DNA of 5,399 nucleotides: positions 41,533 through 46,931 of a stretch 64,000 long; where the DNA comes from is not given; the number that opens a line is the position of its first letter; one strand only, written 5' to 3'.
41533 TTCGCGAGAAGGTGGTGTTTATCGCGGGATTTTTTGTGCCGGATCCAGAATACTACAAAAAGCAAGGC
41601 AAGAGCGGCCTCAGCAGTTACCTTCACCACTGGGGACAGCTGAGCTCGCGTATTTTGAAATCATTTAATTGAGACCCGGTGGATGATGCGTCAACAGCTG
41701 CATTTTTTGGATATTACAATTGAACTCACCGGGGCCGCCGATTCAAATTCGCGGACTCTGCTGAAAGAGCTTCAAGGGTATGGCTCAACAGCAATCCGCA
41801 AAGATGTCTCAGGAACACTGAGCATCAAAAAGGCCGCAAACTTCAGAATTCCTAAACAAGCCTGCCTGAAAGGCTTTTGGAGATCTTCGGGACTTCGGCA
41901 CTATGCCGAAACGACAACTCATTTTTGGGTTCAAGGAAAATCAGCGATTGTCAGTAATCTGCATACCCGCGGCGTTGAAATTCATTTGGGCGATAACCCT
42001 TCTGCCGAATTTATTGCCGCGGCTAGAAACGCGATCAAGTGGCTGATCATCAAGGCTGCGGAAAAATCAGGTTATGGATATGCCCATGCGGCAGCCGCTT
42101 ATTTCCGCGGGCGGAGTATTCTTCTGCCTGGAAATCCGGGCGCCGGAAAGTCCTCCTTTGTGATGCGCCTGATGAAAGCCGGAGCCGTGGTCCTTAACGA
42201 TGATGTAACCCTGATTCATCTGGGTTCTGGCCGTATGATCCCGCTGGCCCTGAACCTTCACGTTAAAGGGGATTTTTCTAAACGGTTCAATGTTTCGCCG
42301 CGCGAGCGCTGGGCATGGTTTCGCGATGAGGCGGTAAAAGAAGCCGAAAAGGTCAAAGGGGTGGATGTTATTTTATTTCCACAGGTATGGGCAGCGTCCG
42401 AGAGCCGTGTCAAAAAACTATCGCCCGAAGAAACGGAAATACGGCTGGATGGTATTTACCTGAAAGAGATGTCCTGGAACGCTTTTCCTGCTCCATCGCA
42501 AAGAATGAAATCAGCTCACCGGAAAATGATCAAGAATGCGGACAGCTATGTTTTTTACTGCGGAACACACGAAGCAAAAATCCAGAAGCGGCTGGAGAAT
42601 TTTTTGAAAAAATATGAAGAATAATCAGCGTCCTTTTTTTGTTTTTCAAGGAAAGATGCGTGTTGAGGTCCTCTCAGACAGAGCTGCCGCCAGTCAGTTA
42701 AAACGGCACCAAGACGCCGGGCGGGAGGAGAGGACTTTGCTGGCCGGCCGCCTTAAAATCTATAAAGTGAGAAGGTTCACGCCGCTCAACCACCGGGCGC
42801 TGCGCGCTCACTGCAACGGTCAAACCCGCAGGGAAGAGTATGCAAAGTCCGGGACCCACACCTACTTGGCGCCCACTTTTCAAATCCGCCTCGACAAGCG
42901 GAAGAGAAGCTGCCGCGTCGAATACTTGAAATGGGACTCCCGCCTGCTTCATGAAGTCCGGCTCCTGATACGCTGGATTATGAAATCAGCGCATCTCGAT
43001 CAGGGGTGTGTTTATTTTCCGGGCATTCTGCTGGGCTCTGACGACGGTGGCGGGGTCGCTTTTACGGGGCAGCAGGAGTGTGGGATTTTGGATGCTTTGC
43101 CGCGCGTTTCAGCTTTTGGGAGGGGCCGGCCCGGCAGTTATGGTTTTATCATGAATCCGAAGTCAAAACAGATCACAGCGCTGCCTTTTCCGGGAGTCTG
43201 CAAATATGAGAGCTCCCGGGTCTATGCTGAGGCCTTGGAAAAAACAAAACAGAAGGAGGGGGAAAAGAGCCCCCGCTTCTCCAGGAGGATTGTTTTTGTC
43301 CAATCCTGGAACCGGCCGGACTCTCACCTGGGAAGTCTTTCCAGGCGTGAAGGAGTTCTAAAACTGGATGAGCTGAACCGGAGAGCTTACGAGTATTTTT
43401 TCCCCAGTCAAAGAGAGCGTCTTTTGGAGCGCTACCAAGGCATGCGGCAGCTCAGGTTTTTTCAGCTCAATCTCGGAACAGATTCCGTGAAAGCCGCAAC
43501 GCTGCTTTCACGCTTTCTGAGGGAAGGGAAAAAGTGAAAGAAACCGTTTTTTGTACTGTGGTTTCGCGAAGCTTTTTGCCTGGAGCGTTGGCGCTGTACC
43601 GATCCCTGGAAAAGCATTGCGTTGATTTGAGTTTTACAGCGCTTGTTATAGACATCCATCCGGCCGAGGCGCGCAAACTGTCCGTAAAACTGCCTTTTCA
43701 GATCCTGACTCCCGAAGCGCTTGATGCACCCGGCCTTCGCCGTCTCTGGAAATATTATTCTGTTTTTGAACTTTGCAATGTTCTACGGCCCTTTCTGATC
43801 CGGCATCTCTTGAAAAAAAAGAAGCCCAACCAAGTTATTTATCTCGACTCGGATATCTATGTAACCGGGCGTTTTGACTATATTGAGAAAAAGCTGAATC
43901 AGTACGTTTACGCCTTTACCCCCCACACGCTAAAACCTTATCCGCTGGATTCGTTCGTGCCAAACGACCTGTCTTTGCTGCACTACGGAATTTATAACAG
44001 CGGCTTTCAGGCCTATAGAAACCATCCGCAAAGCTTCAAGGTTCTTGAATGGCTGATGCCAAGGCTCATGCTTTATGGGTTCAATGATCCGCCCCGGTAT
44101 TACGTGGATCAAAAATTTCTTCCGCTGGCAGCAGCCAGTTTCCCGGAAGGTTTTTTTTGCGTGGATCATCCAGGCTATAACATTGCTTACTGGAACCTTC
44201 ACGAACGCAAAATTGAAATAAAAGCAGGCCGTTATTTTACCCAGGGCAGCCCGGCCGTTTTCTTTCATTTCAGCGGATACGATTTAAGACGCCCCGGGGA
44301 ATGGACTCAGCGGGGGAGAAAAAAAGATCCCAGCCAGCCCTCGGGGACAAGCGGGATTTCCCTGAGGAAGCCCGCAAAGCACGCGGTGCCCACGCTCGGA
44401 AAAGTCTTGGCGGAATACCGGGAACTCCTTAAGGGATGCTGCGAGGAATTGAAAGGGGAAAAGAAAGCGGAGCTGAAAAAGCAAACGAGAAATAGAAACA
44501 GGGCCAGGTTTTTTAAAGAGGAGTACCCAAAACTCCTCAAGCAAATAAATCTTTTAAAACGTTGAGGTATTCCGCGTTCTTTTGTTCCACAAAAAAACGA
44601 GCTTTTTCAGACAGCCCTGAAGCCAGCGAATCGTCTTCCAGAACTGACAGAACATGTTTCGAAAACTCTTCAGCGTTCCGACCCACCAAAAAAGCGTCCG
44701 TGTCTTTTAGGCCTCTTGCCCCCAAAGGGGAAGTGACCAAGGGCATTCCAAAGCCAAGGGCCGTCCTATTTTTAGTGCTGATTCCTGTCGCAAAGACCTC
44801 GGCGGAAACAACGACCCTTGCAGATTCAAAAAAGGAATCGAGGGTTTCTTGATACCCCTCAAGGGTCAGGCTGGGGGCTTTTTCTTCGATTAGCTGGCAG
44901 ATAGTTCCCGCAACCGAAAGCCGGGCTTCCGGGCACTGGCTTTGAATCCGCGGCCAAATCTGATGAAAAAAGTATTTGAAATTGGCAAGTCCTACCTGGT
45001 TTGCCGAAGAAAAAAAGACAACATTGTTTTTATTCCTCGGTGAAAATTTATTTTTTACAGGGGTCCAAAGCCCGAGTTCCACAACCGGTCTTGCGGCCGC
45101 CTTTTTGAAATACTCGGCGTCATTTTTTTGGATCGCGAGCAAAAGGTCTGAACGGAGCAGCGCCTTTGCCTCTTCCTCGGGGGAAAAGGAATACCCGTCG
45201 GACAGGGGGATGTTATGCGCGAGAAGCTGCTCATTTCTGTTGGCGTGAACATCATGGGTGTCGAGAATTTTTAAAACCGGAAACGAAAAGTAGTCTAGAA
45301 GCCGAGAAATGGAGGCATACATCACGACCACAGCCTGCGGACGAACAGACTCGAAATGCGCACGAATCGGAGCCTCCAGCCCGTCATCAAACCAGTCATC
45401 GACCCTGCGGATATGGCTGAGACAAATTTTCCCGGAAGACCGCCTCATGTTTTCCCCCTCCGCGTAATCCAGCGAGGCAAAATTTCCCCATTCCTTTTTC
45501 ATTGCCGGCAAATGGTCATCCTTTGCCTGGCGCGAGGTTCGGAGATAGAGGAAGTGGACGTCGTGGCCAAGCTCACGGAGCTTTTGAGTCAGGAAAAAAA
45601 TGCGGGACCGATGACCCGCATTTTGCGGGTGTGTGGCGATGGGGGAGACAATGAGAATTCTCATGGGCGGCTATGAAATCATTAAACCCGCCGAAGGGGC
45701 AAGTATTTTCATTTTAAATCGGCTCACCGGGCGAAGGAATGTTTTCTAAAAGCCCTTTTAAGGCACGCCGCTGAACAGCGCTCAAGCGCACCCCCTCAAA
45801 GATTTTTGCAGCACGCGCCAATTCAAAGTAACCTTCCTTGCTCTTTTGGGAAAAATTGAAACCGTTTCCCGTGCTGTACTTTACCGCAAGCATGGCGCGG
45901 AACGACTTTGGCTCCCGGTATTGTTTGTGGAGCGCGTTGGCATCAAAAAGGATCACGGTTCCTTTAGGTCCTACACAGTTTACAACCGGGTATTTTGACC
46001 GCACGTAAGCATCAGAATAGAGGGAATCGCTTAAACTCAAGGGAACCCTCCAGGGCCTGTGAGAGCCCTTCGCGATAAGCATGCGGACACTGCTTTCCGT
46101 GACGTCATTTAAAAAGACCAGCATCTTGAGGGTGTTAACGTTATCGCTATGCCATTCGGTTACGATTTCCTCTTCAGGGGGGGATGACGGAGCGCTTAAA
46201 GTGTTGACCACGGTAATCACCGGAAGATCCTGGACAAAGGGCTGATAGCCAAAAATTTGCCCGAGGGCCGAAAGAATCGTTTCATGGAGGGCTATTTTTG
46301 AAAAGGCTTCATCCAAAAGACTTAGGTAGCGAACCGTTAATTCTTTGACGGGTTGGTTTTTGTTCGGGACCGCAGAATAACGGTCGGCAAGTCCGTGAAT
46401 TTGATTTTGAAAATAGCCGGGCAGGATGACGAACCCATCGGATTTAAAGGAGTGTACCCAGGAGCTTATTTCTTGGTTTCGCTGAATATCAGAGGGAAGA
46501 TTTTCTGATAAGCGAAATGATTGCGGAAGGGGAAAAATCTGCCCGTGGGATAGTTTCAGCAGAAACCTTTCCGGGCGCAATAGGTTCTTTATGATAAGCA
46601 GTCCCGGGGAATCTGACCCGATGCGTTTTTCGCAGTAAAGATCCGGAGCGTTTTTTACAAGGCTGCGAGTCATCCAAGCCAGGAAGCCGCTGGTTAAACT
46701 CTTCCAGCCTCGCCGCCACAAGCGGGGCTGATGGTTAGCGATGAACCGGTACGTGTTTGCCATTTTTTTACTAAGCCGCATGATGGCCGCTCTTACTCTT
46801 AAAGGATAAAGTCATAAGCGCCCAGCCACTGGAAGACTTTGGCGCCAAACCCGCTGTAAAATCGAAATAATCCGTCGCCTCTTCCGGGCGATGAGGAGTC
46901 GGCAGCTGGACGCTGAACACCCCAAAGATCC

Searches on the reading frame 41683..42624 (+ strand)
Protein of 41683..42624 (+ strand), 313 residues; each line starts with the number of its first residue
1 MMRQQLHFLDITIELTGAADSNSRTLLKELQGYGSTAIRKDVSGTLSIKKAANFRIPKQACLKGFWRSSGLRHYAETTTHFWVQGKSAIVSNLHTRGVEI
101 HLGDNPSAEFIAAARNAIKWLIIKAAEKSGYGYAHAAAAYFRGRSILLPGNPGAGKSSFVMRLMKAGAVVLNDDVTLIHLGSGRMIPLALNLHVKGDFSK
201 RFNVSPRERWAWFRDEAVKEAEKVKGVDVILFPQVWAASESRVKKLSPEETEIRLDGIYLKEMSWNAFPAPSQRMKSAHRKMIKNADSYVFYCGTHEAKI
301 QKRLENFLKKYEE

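Call 5: search_protein_families(library=pfam, proteins=[window:41683-42624:+], max_evalue=0.01)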
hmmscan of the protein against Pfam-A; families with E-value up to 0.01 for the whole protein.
window:41683-42624:+ (313 aa): 2 families
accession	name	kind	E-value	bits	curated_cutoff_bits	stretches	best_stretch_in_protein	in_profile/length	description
PF13671.12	AAA_33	-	0.0004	21.2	27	1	146-177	2-34/143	AAA domain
PF13191.12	AAA_16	-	0.00061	20.8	32.6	1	141-270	22-154/167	AAA ATPase domain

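Call 34: search_protein_families(library=ncbifam, proteins=[window:41683-42624:+], max_evalue=0.01)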
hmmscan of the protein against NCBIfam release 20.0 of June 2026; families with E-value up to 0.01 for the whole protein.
window:41683-42624:+ (313 aa): 3 families
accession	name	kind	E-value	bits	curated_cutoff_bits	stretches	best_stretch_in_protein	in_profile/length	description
TIGR04352.1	HprK_rel_A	equivalog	4.8e-10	39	200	1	118-195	85-160/280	HprK-related kinase A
TIGR04355.1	HprK_rel_B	hypoth_equivalog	0.00014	21.1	200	1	124-181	137-194/351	HprK-related kinase B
TIGR00679.1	hpr-ser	equivalog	0.0004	19.7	240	1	135-179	135-179/300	HPr(Ser) kinase/phosphatase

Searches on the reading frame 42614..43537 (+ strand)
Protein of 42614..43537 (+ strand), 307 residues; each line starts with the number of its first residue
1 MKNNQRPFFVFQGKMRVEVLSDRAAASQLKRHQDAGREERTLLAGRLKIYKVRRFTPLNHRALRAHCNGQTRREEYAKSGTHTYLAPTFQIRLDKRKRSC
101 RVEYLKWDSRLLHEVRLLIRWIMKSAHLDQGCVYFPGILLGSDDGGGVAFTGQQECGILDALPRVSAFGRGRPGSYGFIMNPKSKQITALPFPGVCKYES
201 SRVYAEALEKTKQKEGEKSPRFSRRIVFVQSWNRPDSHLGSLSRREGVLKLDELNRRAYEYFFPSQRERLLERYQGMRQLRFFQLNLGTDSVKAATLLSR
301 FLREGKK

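Call 5: search_protein_families(library=pfam, proteins=[window:42614-43537:+], max_evalue=0.01)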
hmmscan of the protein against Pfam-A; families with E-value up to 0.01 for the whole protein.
window:42614-43537:+ (307 aa): 0 families

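Call 34: search_protein_families(library=ncbifam, proteins=[window:42614-43537:+], max_evalue=0.01)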
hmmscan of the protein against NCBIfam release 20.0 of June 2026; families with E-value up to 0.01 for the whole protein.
window:42614-43537:+ (307 aa): 0 families

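Call 70: search_protein_families(library=pfam, proteins=[window:42614-43534:+], max_evalue=0.1)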
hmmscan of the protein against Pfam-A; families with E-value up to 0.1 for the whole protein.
window:42614-43534:+ (307 aa): 0 families

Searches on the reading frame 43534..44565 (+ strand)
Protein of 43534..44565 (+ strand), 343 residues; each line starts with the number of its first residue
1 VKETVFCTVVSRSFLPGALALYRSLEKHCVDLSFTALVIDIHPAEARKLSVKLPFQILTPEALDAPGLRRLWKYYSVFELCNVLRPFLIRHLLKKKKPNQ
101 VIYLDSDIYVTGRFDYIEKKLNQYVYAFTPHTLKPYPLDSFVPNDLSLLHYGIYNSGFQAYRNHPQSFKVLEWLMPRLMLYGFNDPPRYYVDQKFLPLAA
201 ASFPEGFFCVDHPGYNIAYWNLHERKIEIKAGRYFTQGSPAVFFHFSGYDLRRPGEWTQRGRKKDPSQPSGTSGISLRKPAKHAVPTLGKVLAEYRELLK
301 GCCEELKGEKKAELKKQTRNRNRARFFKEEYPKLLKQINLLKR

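Call 5: search_protein_families(library=pfam, proteins=[window:43534-44565:+], max_evalue=0.01)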
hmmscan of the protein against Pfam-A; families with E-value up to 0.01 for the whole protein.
window:43534-44565:+ (343 aa): 1 family
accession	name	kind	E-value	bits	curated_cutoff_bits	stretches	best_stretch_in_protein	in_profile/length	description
PF01501.26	Glyco_transf_8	-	0.0099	15.9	24.3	0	12-128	8-131/253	Glycosyl transferase family 8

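Call 61: search_protein_families(library=ncbifam, proteins=[window:43534-44565:+], max_evalue=0.01)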
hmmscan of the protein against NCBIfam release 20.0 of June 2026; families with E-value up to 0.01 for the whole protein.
window:43534-44565:+ (343 aa): 0 families

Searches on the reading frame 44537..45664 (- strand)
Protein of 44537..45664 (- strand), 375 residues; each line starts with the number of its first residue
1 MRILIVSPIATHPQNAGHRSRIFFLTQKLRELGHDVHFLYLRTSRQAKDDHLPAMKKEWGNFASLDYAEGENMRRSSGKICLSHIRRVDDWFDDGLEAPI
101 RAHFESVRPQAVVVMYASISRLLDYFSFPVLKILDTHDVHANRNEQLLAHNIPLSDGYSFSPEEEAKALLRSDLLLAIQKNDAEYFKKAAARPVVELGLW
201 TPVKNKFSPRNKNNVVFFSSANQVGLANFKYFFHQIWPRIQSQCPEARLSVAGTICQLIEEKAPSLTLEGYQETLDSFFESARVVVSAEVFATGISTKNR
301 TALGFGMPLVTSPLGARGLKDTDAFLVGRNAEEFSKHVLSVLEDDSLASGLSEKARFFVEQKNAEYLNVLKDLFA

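Call 5: search_protein_families(library=pfam, proteins=[window:44537-45664:-], max_evalue=0.01)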
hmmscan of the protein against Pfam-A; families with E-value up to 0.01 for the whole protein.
window:44537-45664:- (375 aa): 1 family
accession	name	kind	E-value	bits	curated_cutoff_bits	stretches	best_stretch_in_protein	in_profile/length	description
PF13692.12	Glyco_trans_1_4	-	1.2e-10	42.3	27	1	214-344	3-142/142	Glycosyl transferases group 1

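Call 61: search_protein_families(library=ncbifam, proteins=[window:44537-45664:-], max_evalue=0.01)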
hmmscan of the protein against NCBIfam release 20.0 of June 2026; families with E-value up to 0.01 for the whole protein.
window:44537-45664:- (375 aa): 1 family
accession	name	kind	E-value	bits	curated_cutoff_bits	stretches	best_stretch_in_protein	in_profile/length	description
TIGR03087.1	stp1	hypoth_equivalog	5.1e-11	42.4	316.65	1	12-362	10-380/397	TIGR03087 family PEP-CTERM/XrtA system glycosyltransferase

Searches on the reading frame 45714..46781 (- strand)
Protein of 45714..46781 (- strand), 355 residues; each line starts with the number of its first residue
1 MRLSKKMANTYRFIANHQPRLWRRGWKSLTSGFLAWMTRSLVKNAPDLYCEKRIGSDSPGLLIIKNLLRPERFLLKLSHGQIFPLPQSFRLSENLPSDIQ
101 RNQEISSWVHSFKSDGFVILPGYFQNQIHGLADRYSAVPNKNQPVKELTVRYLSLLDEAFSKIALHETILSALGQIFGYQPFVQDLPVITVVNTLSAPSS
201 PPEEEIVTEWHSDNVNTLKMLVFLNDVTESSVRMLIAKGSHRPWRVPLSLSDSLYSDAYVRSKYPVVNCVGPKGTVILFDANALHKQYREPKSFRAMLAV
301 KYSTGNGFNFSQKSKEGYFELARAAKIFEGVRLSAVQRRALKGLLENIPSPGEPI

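Call 5: search_protein_families(library=pfam, proteins=[window:45714-46781:-], max_evalue=0.01)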
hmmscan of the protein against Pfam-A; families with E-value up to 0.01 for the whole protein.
window:45714-46781:- (355 aa): 1 family
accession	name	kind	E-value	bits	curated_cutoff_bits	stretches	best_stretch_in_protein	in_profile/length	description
PF05721.19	PhyH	-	0.00086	20.1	22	1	156-286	57-201/213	Phytanoyl-CoA dioxygenase (PhyH)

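Call 61: search_protein_families(library=ncbifam, proteins=[window:45714-46781:-], max_evalue=0.01)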
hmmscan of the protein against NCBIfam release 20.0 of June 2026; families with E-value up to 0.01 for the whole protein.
window:45714-46781:- (355 aa): 0 families
